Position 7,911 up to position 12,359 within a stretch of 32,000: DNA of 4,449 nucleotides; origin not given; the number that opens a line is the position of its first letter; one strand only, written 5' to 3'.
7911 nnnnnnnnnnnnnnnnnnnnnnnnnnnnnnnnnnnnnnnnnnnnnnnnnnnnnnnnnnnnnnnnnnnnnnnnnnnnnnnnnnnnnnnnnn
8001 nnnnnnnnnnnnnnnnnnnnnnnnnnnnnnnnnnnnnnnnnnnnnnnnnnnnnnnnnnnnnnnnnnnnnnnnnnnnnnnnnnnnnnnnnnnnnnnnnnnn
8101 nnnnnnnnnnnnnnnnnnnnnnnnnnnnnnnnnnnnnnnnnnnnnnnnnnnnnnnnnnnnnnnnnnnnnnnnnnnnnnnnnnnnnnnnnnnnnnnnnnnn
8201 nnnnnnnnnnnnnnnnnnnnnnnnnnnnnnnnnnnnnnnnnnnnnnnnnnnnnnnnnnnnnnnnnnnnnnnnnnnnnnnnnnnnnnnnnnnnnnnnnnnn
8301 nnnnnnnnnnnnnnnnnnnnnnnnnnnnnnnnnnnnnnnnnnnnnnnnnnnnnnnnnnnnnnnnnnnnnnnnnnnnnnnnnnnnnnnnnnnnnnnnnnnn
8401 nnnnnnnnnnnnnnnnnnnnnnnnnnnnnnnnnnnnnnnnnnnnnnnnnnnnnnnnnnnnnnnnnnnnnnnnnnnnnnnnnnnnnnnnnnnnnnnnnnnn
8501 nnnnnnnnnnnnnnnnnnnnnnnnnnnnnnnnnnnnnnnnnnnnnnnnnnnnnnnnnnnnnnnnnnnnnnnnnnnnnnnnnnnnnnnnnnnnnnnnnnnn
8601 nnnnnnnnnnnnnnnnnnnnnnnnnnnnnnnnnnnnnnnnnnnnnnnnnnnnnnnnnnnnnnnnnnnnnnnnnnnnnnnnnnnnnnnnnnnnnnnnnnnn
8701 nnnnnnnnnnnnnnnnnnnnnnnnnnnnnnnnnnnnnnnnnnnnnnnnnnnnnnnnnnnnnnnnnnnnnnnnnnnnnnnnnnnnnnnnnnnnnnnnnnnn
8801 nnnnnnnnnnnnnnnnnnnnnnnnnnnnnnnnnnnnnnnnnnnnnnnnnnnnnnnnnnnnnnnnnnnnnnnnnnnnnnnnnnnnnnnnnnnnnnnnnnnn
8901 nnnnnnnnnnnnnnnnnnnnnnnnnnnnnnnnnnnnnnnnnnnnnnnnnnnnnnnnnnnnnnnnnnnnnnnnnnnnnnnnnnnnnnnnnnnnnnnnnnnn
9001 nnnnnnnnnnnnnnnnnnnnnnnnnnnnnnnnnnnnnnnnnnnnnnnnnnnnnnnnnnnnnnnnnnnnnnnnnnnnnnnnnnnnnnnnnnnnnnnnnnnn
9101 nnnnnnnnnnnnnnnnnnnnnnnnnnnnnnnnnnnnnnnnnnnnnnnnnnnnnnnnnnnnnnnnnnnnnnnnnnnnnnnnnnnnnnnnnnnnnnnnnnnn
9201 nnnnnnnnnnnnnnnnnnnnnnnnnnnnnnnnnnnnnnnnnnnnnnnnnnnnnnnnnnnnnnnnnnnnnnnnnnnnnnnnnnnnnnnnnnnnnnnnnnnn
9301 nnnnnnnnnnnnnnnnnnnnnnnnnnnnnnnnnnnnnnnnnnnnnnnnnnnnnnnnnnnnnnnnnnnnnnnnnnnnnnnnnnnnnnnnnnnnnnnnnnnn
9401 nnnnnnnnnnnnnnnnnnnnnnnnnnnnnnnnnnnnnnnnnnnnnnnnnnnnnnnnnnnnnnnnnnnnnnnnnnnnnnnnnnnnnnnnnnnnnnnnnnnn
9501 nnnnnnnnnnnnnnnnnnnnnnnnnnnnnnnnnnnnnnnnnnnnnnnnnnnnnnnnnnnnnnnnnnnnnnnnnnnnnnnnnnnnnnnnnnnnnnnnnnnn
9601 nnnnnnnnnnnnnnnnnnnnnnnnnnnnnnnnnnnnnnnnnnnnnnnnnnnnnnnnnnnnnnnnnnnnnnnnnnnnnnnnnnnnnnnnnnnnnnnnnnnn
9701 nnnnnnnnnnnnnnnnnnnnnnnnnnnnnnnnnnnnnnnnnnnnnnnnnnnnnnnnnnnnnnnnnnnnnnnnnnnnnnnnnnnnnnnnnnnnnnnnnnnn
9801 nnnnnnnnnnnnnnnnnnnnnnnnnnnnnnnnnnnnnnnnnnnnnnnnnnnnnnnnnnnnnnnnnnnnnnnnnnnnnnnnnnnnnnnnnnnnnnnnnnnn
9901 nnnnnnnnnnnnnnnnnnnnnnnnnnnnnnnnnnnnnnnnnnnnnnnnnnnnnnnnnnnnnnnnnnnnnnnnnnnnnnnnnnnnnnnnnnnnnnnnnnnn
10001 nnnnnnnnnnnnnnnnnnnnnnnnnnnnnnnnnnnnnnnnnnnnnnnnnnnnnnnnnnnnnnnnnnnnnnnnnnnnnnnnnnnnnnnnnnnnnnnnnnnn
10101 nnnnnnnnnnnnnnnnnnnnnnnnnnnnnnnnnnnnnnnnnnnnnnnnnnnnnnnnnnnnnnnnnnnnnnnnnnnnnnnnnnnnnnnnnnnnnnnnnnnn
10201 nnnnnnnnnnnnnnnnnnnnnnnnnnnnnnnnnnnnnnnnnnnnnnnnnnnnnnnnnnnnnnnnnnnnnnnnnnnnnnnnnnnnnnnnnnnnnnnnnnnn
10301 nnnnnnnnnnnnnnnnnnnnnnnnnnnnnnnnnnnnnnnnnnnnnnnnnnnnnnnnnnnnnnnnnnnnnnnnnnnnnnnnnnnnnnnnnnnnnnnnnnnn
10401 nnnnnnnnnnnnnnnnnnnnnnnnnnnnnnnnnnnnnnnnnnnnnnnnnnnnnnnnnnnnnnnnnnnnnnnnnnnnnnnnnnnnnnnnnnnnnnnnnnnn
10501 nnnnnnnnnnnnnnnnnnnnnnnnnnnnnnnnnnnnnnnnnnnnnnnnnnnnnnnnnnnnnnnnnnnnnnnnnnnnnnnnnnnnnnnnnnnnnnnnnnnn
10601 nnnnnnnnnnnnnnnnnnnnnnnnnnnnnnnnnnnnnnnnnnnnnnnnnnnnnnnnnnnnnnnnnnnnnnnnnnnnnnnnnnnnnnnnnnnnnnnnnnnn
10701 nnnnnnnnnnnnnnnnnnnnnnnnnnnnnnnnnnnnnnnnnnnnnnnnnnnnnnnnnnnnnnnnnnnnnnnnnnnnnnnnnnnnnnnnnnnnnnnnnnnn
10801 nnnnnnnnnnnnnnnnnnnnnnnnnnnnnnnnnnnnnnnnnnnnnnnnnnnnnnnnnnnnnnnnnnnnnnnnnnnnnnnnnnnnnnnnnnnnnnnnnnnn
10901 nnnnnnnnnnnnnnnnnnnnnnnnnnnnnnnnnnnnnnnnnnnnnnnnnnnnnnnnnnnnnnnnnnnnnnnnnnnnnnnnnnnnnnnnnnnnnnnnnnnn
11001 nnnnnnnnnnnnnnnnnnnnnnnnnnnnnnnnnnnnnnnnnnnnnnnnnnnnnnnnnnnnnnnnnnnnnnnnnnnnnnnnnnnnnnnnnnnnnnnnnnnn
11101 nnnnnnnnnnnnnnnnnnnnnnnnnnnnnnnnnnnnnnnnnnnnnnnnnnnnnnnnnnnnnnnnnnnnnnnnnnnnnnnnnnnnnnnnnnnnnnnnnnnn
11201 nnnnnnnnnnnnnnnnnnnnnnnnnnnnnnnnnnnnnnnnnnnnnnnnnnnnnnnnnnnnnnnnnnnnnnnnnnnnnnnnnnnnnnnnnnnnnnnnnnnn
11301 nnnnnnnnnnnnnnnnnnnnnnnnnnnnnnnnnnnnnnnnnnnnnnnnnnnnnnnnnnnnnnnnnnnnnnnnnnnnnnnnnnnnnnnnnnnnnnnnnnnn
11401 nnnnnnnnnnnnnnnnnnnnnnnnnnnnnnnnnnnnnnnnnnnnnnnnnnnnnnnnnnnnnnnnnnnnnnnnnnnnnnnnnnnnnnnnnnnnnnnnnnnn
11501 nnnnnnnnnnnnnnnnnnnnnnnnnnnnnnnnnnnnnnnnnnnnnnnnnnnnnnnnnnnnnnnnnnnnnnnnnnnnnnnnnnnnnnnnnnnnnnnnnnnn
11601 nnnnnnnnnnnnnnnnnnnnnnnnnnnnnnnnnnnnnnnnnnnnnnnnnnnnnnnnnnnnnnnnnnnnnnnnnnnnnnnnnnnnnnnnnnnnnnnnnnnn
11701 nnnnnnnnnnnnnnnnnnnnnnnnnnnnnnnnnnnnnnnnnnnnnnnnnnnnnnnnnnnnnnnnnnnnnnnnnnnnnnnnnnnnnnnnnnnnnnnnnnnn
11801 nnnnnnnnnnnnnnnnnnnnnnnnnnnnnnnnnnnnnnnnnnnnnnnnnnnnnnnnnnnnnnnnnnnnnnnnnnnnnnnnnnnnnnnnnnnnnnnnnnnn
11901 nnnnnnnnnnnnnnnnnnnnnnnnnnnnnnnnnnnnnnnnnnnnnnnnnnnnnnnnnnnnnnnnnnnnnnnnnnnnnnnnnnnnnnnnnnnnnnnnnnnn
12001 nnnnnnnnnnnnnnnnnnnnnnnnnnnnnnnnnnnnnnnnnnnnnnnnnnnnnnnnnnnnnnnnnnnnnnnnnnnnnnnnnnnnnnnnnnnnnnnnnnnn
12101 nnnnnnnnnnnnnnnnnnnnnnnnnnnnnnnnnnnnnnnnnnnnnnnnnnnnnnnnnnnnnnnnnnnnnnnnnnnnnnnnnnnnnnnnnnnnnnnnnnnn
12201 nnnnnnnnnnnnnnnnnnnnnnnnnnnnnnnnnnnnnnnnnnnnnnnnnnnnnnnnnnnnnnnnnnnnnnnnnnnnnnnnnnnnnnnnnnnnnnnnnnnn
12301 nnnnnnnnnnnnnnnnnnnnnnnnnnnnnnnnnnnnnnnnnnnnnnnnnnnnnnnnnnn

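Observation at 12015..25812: Six-gene coupled helicase / methylase / PHP-ATPase / AlbA_2 / helicase-nuclease operon: candidate composite, possibly undescribed defence system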

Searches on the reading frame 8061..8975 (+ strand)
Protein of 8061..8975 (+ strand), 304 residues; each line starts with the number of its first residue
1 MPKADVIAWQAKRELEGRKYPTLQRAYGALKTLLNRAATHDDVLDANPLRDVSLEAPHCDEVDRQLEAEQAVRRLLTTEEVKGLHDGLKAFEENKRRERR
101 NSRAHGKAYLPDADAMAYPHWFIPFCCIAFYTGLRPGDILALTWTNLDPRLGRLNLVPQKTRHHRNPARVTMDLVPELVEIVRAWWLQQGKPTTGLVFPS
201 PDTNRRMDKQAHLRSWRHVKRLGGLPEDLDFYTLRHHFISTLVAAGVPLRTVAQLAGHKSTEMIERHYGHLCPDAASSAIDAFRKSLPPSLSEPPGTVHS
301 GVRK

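Call 9: search_protein_families(library=pfam, proteins=[window:8061-8975:+], max_evalue=0.001)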
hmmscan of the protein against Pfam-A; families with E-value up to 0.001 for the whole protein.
window:8061-8975:+ (304 aa): 1 family
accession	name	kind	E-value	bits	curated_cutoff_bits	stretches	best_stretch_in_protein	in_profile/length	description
PF00589.27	Phage_integrase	-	1.9e-21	77.1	27.1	1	125-271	27-168/172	Phage integrase family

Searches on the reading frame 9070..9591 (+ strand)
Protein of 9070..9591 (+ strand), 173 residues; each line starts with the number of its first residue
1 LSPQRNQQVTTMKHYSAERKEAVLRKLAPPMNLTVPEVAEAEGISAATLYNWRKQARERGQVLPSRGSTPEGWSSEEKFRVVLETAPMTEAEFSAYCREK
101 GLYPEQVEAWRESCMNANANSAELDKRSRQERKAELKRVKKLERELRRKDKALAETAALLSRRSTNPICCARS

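Call 9: search_protein_families(library=pfam, proteins=[window:9070-9591:+], max_evalue=0.001)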
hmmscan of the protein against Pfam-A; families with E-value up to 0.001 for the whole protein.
window:9070-9591:+ (173 aa): 4 families
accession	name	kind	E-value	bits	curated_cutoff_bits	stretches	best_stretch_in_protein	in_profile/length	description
PF01527.26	HTH_Tnp_1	-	2.6e-12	47.2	24.1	1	13-66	5-57/75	Transposase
PF13384.12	HTH_23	-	1.4e-05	25.2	24.6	1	18-60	6-45/50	Homeodomain-like domain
PF13518.12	HTH_28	-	0.00029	21.3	25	0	18-61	1-41/52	Helix-turn-helix domain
PF12728.13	HTH_17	-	0.00066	20.3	27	0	33-55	2-24/51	Helix-turn-helix domain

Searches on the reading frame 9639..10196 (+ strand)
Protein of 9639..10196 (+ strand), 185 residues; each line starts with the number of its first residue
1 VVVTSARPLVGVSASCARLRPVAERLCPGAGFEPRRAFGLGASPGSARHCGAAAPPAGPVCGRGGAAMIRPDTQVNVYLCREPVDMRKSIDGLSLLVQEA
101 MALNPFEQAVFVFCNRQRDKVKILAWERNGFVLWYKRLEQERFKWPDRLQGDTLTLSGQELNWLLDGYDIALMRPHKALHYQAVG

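Call 96: search_protein_families(library=pfam, proteins=[window:9639-10196:+], max_evalue=0.001)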
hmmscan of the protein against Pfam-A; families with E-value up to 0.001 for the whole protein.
window:9639-10196:+ (185 aa): 1 family
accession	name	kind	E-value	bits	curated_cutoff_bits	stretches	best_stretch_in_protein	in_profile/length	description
PF05717.18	TnpB_IS66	-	4e-41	139.5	26.6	1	76-173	2-99/101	IS66 Orf2 like protein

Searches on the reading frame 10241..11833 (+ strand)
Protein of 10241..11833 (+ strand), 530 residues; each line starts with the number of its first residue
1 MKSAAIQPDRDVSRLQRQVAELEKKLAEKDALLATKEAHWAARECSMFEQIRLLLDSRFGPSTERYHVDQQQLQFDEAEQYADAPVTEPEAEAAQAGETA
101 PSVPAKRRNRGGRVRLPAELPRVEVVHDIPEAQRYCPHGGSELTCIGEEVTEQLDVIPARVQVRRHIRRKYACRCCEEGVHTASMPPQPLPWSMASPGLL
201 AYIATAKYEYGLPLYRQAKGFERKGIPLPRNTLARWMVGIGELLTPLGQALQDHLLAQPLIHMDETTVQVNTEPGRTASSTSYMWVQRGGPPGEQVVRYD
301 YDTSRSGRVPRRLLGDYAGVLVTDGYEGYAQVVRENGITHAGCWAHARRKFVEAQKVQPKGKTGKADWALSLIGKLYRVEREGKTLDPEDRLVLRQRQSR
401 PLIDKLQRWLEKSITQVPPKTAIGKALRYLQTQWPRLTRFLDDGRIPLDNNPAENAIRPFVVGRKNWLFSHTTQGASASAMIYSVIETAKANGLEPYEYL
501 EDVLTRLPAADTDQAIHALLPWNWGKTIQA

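Call 9: search_protein_families(library=pfam, proteins=[window:10241-11833:+], max_evalue=0.001)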
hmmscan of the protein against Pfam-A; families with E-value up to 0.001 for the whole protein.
window:10241-11833:+ (530 aa): 4 families
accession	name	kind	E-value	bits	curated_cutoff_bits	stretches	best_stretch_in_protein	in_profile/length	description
PF03050.20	DDE_Tnp_IS66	-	7.5e-109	364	23.1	1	193-477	2-283/284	Transposase IS66 family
PF13817.11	DDE_Tnp_IS66_C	-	6.3e-18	65.1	30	1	484-522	1-39/39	IS66 C-terminal element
PF13005.12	zf-IS66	-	1.6e-16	60.9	27.3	1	134-177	2-46/46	zinc-finger binding domain of transposase IS66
PF13007.12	LZ_Tnp_IS66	-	4.2e-14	53.4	22.9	1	49-125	4-71/71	Transposase C of IS166 homeodomain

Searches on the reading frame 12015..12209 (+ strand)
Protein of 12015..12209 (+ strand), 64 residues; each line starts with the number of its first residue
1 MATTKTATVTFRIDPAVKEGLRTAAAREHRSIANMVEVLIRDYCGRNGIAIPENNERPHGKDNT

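Call 6: search_protein_families(library=pfam, proteins=[window:12015-12209:+], max_evalue=0.01)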
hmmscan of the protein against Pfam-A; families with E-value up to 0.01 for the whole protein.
window:12015-12209:+ (64 aa): 3 families
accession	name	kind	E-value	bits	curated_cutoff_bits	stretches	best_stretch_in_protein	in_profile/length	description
PF07878.17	RHH_5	-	0.00031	20.9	26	1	16-43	11-38/43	CopG-like RHH_1 or ribbon-helix-helix domain, RHH_5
PF01402.27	RHH_1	-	0.00032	21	20.5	1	9-43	2-36/39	Ribbon-helix-helix protein, copG family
PF22513.2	FitA-like_RHH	-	0.0012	19.2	27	1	13-32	8-27/39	Antitoxin FitA-like, ribbon-helix-helix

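Call 7: search_protein_families(library=padloc, proteins=[window:12015-12209:+], max_evalue=0.01)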
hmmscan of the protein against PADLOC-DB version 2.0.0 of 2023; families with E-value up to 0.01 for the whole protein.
window:12015-12209:+ (64 aa): 0 families

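Call 8: search_protein_families(library=ncbifam, proteins=[window:12015-12209:+], max_evalue=0.01)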
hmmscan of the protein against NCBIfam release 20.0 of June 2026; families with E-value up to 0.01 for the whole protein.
window:12015-12209:+ (64 aa): 0 families
